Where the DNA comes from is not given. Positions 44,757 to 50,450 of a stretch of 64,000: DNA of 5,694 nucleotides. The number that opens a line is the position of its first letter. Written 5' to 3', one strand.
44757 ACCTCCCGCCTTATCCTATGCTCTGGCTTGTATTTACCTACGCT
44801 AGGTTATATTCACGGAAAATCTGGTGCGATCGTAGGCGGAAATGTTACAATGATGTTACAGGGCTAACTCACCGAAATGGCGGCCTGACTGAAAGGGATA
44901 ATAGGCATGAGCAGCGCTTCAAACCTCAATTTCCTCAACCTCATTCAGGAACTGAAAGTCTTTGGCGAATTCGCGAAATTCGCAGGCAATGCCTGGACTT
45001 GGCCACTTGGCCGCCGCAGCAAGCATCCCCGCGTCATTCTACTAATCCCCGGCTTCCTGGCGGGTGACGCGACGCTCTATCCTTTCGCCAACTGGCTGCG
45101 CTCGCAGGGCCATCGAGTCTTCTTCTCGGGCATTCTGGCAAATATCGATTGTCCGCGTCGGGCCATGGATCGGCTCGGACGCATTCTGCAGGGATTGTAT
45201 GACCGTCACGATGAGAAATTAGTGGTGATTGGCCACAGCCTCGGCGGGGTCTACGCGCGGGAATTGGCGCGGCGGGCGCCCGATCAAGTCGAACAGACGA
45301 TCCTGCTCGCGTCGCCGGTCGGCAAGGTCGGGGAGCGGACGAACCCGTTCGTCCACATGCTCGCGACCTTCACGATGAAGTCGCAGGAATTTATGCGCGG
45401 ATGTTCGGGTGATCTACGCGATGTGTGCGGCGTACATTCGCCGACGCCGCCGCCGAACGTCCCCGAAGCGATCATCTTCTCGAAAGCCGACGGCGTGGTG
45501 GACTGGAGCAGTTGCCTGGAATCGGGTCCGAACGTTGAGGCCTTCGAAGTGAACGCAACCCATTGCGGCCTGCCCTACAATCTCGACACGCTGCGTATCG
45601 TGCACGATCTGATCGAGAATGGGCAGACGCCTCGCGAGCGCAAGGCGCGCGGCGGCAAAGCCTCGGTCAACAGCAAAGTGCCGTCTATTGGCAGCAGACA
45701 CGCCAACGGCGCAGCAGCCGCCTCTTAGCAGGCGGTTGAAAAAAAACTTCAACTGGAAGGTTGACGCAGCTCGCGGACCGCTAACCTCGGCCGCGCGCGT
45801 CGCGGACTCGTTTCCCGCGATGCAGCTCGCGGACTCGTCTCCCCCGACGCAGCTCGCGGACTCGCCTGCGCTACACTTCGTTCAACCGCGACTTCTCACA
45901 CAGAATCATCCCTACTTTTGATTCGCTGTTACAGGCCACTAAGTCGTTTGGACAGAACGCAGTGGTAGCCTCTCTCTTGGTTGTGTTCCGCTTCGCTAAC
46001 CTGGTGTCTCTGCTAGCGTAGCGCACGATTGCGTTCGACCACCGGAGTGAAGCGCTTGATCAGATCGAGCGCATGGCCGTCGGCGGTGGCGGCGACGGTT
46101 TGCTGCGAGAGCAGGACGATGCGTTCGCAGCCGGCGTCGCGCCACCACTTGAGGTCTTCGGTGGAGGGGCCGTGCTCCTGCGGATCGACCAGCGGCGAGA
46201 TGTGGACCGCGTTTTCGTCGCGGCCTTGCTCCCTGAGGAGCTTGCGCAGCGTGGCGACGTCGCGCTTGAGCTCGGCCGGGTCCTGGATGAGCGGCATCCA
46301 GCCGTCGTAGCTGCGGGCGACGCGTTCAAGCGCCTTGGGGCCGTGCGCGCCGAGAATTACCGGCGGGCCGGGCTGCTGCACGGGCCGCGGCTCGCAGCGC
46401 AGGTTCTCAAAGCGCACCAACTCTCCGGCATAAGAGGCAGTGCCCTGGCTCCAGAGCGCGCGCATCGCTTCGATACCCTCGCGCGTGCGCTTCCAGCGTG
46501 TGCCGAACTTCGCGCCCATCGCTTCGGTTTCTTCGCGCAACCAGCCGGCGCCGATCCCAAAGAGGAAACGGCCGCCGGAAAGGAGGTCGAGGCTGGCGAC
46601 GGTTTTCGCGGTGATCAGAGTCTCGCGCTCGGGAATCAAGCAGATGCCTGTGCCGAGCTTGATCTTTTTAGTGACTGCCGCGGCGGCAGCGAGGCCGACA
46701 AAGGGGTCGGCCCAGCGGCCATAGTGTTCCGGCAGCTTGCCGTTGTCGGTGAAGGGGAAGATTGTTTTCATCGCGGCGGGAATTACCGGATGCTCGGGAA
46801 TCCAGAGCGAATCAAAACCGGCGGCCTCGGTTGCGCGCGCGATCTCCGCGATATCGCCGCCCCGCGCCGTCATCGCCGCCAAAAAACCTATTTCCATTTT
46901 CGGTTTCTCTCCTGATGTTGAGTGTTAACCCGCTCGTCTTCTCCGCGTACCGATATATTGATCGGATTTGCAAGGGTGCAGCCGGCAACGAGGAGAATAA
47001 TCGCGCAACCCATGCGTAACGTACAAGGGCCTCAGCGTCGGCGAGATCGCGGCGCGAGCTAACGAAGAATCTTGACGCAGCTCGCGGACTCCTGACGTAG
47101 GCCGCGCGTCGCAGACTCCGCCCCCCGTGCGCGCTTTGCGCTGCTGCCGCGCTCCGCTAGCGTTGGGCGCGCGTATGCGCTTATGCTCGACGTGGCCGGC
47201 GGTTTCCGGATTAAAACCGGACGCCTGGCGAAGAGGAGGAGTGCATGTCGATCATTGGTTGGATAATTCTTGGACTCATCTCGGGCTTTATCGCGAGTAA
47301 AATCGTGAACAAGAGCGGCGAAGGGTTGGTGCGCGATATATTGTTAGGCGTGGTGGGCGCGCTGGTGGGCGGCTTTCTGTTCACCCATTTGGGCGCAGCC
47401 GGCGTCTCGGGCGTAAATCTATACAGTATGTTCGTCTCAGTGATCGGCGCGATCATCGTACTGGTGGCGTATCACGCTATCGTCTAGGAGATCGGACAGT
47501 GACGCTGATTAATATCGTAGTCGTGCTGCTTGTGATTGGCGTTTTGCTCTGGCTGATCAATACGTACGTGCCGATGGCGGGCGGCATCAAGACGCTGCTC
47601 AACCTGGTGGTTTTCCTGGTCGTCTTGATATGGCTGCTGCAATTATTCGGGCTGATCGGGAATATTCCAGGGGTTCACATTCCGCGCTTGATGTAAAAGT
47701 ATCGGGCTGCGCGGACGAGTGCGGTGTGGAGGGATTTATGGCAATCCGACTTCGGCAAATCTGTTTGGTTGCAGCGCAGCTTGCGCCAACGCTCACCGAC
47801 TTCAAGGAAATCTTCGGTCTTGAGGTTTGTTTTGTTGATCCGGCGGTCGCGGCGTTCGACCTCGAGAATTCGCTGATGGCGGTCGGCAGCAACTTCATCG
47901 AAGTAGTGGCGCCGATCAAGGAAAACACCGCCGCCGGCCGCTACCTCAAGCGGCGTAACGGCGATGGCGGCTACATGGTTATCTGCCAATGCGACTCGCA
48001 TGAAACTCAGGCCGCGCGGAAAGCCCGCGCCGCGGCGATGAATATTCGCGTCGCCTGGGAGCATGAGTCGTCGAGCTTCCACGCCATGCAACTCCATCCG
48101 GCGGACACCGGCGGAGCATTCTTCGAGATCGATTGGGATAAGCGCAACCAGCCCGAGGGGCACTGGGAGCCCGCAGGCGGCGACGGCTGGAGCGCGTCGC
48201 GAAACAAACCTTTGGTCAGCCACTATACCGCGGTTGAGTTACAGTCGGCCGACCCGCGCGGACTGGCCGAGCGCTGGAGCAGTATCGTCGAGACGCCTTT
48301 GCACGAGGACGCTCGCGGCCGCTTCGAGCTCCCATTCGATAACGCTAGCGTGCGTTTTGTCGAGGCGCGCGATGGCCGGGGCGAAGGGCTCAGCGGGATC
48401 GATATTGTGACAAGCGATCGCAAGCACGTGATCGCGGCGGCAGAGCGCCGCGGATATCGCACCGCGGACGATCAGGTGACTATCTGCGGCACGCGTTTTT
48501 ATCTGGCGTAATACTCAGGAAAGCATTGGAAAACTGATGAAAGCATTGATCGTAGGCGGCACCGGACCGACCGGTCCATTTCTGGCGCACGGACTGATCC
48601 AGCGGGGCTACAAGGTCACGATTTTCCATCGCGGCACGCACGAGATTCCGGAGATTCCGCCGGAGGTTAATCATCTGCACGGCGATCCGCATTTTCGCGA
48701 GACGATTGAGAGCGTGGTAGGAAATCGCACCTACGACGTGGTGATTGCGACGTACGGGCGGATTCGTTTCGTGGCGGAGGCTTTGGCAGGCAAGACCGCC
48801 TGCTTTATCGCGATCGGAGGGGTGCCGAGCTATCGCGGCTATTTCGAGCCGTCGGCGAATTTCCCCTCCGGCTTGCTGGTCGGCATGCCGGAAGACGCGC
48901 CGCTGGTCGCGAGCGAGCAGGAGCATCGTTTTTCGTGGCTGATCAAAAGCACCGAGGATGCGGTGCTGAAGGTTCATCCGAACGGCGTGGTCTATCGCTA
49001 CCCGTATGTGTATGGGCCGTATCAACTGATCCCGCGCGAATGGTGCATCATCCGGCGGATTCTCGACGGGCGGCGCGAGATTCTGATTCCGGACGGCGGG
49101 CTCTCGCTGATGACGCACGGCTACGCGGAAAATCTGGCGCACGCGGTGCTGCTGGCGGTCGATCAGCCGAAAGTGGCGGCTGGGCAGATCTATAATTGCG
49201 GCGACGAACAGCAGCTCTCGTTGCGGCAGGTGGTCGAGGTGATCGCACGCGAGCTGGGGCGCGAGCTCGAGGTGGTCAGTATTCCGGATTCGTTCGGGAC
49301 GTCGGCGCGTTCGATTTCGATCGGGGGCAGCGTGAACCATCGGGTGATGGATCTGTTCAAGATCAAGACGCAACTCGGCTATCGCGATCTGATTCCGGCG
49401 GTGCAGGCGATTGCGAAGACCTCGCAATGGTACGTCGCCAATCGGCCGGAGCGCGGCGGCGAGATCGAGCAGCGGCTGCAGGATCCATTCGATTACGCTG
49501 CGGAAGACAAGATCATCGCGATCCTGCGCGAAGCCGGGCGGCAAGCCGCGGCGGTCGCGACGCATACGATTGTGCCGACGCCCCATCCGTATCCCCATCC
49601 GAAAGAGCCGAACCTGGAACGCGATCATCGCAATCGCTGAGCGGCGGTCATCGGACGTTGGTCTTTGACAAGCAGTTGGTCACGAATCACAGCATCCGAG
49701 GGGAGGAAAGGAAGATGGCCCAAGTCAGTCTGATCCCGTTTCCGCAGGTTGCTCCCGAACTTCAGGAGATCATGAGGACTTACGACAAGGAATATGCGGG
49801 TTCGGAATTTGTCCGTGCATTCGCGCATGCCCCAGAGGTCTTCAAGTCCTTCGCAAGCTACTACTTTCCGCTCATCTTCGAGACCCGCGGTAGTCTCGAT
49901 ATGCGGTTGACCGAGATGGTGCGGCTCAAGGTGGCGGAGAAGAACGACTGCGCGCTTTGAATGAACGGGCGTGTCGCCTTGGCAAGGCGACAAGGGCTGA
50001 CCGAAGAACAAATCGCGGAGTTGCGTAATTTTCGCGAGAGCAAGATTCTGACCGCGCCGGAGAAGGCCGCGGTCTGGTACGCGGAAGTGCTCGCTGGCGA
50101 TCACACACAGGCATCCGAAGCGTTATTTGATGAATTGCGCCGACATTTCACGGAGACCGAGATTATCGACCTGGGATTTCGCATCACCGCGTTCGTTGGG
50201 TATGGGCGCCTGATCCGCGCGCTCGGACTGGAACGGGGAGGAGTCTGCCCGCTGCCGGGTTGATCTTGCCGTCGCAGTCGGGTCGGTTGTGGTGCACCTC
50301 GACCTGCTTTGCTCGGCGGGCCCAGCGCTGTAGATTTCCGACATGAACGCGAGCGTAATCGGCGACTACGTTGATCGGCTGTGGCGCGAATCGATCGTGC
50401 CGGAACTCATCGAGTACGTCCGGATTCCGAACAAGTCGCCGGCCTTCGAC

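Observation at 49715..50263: AhpD/CMD-like protein split by TGA at the second Cys of CxxC: CxxU selenoprotein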

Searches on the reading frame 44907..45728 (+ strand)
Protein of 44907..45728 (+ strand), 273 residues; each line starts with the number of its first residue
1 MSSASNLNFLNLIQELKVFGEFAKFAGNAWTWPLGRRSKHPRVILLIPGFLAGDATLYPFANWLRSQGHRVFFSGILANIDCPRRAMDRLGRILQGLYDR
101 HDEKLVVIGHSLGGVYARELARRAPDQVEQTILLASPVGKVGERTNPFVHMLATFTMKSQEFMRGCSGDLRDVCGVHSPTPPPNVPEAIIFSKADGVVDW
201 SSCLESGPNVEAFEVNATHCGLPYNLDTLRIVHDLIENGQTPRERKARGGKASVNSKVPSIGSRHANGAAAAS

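Call 29: search_protein_families(library=pfam, proteins=[window:44907-45728:+], max_evalue=0.001)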
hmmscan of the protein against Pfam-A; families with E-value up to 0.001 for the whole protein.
window:44907-45728:+ (273 aa): 5 families
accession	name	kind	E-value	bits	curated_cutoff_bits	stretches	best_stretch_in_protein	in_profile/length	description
PF12146.15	Hydrolase_4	-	1.6e-06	28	27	1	97-156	69-130/239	Serine aminopeptidase, S33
PF12695.13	Abhydrolase_5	-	1.6e-05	25.2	27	1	54-145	12-100/164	Alpha/beta hydrolase family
PF07819.20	PGAP1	-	2e-05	24.9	24.3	1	95-141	80-132/233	PGAP1-like alpha/beta domain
PF12697.13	Abhydrolase_6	-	3.9e-05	24.9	26.3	1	28-151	10-108/217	Alpha/beta hydrolase family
PF00561.26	Abhydrolase_1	-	0.00018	21.7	25.8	1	102-136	68-102/245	alpha/beta hydrolase fold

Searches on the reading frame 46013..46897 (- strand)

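Call 29: search_protein_families(library=pfam, proteins=[window:46013-46897:-], max_evalue=0.001)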
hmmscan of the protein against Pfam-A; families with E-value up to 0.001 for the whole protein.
window:46013-46897:- (294 aa): 1 family
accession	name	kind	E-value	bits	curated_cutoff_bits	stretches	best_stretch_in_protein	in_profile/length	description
PF00296.26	Bac_luciferase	-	6.2e-55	187.2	27.9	1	13-234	22-223/314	Luciferase-like monooxygenase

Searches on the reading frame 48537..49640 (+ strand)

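Call 29: search_protein_families(library=pfam, proteins=[window:48537-49640:+], max_evalue=0.001)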
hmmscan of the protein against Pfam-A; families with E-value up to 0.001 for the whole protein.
window:48537-49640:+ (367 aa): 4 families
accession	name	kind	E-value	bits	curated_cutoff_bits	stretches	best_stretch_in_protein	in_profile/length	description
PF01370.27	Epimerase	-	6.2e-12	45.9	20.9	1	149-222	163-240/240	NAD dependent epimerase/dehydratase family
PF16363.11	GDP_Man_Dehyd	-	2.6e-06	27.6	27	0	4-52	1-47/332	GDP-mannose 4,6 dehydratase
PF05368.20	NmrA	-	6.2e-05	23.2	27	0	197-282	192-272/298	NmrA-like family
PF13460.12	NAD_binding_10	-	0.00079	19.8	27.2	0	7-74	1-69/184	NAD(P)H-binding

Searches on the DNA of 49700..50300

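Call 9: search_rna_families(source=window, start=49700, end=50300, threshold=evalue, max_evalue=10, show_alignments=3)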
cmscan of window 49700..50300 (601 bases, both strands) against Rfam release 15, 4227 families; matches with E-value up to 10: 1.
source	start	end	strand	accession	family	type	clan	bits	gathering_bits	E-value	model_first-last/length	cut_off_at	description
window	50052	50087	+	RF03537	Flavi_TBFV_SL6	Cis-reg;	-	15.6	38.3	0.8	1-45/45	no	Tick-borne Flavivirus short stem-loop SL6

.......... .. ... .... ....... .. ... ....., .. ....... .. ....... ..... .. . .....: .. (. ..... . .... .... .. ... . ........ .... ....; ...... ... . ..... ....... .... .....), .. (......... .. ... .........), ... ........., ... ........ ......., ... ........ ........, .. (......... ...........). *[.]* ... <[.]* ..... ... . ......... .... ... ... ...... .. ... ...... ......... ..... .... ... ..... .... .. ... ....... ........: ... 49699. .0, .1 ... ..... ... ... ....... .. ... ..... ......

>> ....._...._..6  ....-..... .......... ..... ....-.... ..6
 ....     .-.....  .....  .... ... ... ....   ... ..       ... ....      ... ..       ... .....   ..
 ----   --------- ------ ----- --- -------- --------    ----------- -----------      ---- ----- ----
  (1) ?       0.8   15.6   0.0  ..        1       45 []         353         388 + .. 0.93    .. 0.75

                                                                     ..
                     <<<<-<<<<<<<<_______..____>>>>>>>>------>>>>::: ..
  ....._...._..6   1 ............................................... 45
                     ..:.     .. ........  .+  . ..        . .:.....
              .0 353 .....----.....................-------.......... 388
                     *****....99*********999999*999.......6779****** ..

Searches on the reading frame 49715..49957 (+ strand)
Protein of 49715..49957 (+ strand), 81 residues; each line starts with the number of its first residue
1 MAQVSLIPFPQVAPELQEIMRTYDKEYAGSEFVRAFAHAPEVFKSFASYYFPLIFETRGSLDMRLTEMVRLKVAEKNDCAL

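Call 3: search_protein_families(library=pfam, proteins=[window:49715-49957:+], max_evalue=0.1)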
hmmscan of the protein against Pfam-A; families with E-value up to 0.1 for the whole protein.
seq(81 aa): 1 family
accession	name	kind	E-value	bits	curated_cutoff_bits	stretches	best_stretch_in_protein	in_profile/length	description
PF02627.25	CMD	-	0.011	16.2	23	1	40-80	1-39/84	Carboxymuconolactone decarboxylase family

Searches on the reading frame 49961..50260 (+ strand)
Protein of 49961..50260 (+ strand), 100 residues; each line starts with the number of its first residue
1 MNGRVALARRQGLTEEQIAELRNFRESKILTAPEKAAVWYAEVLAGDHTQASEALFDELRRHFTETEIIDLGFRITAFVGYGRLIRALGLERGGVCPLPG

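Call 3: search_protein_families(library=pfam, proteins=[window:49961-50260:+], max_evalue=0.1)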
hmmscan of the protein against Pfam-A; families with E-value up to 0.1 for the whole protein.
seq(100 aa): 1 family
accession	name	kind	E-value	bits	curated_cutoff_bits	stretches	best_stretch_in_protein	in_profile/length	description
PF02627.25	CMD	-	0.0041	17.5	23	1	5-38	46-79/84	Carboxymuconolactone decarboxylase family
